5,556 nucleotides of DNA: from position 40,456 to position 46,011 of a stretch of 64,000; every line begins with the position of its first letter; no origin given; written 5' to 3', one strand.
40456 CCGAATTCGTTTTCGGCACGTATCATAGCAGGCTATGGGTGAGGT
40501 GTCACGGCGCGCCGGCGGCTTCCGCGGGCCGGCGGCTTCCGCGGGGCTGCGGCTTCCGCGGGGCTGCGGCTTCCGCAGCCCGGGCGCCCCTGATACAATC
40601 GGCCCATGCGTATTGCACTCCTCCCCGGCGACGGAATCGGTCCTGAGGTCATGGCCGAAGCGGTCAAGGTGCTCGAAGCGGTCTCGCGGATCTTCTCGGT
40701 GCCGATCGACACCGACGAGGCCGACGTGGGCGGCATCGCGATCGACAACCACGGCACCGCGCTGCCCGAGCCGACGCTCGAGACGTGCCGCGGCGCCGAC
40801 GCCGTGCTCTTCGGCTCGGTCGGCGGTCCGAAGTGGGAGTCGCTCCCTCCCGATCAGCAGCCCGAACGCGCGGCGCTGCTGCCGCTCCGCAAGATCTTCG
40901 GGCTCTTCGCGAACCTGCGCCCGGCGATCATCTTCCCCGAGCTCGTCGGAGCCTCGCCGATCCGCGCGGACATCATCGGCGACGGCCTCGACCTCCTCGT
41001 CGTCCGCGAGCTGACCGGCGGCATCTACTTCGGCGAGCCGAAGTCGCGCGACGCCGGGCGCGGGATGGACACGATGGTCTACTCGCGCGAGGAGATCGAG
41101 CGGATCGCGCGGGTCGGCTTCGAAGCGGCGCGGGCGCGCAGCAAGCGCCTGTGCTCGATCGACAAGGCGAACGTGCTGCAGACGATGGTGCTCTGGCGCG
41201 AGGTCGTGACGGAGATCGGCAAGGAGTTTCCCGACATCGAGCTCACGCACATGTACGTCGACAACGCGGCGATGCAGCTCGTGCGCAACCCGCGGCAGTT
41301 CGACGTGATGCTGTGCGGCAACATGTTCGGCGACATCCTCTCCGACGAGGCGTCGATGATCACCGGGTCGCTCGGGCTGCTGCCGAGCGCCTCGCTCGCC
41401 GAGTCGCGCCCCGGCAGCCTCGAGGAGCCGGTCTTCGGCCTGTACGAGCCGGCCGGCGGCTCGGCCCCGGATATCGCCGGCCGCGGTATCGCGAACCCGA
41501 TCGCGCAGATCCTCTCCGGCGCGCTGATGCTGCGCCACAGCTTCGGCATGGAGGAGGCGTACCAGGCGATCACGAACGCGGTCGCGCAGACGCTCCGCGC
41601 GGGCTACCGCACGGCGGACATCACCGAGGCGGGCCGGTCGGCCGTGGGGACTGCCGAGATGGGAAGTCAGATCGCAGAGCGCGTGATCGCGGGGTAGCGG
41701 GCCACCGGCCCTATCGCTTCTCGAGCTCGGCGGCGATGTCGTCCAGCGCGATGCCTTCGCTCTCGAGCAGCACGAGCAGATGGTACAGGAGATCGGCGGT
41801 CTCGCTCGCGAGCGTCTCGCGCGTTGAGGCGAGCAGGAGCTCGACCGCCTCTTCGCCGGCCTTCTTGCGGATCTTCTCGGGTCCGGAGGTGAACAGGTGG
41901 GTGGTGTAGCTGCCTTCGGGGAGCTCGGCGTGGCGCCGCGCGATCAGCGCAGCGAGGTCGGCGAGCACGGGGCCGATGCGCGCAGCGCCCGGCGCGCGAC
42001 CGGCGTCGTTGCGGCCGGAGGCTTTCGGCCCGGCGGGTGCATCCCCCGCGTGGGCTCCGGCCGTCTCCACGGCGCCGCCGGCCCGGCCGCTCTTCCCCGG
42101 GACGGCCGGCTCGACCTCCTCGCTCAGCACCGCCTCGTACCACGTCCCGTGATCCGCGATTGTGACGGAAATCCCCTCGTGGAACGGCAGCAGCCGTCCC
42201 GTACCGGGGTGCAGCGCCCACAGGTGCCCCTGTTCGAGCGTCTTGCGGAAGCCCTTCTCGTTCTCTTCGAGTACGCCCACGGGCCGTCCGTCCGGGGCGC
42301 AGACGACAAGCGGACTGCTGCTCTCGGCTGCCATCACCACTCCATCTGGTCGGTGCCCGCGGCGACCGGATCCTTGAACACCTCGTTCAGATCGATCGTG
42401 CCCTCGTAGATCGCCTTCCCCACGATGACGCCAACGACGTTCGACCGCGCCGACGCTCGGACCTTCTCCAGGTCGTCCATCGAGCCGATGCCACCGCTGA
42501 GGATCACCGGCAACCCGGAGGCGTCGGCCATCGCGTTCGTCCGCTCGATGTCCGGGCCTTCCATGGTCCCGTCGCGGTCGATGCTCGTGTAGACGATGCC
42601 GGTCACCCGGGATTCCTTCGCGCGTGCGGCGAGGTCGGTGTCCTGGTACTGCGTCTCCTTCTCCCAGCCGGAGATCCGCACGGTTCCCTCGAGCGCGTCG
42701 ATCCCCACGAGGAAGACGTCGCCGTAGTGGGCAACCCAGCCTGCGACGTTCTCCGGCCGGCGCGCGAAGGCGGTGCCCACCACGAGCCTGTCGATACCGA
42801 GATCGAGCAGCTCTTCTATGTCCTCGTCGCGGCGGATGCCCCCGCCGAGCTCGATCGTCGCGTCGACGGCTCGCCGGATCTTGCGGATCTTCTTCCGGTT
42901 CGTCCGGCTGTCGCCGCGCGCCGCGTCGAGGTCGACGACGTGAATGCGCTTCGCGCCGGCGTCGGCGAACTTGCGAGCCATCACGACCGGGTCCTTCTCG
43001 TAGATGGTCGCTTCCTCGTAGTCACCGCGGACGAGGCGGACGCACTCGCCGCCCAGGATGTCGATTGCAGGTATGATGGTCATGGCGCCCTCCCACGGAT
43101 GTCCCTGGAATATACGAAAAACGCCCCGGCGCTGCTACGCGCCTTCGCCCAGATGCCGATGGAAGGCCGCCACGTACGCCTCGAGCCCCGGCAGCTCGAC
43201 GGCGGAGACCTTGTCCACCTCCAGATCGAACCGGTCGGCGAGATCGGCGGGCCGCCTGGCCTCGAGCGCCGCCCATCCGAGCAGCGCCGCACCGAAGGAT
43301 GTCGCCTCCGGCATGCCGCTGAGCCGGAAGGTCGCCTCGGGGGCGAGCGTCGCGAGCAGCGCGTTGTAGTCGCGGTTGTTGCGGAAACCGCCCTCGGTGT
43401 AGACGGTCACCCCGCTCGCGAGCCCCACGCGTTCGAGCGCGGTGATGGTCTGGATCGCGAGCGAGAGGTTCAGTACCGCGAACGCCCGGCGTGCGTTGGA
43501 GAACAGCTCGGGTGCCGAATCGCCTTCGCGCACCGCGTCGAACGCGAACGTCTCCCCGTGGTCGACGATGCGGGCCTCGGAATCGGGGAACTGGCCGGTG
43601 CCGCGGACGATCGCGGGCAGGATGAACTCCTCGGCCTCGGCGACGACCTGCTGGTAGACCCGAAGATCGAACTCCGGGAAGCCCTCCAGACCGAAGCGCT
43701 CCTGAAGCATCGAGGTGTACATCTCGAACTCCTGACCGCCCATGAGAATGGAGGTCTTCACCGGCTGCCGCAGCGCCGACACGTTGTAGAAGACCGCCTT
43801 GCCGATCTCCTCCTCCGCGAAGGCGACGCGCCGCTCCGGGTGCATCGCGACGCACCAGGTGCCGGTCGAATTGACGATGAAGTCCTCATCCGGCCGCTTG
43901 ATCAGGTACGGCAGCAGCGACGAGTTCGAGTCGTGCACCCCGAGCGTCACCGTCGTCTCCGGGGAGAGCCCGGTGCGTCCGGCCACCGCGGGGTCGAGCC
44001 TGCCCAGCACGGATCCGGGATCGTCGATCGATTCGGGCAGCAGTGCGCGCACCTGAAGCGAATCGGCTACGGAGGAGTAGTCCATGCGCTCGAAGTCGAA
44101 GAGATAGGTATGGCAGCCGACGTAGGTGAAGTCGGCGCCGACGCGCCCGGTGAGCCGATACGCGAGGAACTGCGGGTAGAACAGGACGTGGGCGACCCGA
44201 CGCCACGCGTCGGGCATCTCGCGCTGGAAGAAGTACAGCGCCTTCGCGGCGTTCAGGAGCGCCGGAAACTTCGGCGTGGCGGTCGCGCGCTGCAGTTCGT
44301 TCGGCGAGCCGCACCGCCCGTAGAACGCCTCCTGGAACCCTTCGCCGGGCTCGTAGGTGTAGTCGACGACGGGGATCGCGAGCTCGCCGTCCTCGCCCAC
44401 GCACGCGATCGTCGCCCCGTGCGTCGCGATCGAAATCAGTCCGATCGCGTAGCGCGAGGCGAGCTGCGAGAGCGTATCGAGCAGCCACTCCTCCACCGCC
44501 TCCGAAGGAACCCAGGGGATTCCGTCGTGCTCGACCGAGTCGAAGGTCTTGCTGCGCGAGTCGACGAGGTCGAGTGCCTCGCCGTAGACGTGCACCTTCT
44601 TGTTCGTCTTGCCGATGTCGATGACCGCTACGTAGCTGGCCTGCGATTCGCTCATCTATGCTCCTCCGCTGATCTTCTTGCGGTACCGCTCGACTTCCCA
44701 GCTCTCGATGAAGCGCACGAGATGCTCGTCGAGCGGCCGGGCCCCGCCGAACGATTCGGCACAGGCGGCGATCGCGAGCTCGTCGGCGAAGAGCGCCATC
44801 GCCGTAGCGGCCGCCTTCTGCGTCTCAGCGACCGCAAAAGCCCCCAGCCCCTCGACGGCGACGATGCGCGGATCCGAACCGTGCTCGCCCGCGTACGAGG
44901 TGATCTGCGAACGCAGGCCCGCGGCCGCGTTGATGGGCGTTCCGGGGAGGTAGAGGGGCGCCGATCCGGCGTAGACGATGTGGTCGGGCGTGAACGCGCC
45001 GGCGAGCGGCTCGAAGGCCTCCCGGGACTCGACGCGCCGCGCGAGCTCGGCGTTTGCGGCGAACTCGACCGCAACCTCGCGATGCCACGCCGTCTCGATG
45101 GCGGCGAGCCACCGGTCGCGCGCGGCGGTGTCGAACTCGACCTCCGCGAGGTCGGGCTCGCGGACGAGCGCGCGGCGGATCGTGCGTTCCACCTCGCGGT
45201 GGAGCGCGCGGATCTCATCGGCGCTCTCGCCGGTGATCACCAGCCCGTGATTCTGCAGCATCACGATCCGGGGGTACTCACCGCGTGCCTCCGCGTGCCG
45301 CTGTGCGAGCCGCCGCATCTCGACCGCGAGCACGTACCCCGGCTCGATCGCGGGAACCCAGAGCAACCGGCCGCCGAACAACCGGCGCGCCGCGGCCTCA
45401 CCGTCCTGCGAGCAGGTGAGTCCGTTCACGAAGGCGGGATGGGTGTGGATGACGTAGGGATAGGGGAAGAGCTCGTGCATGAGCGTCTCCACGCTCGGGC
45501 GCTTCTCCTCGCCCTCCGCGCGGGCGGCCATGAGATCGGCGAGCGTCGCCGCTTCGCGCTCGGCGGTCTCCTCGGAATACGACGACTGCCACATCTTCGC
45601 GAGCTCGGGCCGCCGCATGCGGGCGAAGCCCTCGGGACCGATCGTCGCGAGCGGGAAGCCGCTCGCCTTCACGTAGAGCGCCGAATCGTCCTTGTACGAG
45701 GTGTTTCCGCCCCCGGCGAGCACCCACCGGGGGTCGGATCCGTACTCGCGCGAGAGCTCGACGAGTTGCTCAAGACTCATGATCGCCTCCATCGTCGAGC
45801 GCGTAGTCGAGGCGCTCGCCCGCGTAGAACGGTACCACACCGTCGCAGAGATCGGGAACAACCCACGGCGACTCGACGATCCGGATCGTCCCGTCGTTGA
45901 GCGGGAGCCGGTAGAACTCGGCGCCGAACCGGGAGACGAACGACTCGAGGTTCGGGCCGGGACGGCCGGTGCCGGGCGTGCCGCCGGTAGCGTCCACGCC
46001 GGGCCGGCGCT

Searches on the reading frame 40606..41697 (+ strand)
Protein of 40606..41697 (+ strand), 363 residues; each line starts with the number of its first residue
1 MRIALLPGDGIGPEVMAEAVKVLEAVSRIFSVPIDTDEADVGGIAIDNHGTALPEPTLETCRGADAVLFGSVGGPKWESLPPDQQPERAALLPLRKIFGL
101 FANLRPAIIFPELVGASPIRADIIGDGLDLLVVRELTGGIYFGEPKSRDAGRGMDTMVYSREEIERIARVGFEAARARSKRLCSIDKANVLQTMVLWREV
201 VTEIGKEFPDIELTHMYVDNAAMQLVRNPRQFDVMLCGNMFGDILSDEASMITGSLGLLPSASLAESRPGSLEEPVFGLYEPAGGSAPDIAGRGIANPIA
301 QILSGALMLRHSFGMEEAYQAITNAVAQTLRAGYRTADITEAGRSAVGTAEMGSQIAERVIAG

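Call 58: search_protein_families(library=pfam, proteins=[window:40606-41697:+], max_evalue=0.0001)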
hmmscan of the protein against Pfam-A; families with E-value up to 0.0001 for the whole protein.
window:40606-41697:+ (363 aa): 1 family
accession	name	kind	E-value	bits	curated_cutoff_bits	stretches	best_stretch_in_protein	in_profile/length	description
PF00180.25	Iso_dh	-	1.8e-135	452.2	27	1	3-356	2-348/348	Isocitrate/isopropylmalate dehydrogenase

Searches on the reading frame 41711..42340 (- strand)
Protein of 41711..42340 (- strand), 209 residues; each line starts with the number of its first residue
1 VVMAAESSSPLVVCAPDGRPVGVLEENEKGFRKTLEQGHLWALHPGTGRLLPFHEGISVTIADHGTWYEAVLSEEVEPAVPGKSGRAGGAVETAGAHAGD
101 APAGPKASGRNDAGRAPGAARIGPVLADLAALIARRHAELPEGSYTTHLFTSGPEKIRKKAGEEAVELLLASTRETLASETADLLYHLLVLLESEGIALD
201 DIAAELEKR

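Call 58: search_protein_families(library=pfam, proteins=[window:41711-42340:-], max_evalue=0.0001)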
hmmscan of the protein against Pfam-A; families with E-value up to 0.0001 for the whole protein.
window:41711-42340:- (209 aa): 1 family
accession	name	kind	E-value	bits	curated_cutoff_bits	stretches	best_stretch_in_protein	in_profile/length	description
PF01503.22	PRA-PH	-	1.9e-20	73.5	21.3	1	127-209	2-85/86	Phosphoribosyl-ATP pyrophosphohydrolase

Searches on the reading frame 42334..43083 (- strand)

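Call 58: search_protein_families(library=pfam, proteins=[window:42334-43083:-], max_evalue=0.0001)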
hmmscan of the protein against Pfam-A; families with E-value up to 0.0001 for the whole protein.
window:42334-43083:- (249 aa): 3 families
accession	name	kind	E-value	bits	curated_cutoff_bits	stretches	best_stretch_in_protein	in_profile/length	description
PF00977.27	His_biosynth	-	1.9e-73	247.1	23.6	1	3-230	2-227/228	Histidine biosynthesis protein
PF05690.20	ThiG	-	2.1e-06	27.7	23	0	27-113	128-214/247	Thiazole biosynthesis protein ThiG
PF00478.31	IMPDH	-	7.8e-05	22.3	25.6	0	45-103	115-173/345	IMP dehydrogenase / GMP reductase domain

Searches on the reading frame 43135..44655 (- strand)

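Call 58: search_protein_families(library=pfam, proteins=[window:43135-44655:-], max_evalue=0.0001)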
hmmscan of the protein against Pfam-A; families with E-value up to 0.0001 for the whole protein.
window:43135-44655:- (506 aa): 2 families
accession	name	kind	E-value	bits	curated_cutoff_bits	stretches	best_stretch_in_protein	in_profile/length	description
PF21546.3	FGGY_C_2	-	1.2e-24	87.4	27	1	257-461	2-185/191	Carbohydrate kinase FGGY, C-terminal domain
PF00370.27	FGGY_N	-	8.1e-11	42.4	28.8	1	8-248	1-244/245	FGGY family of carbohydrate kinases, N-terminal domain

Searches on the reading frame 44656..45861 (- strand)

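Call 57: search_protein_families(library=pfam, proteins=[window:44656-45861:-], max_evalue=0.0001)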
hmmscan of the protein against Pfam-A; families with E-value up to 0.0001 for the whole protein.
window:44656-45861:- (401 aa): 1 family
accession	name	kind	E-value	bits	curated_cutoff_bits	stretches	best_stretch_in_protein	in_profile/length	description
PF00596.27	Aldolase_II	-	1.5e-19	71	22.2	1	31-229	1-180/183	Class II Aldolase and Adducin N-terminal domain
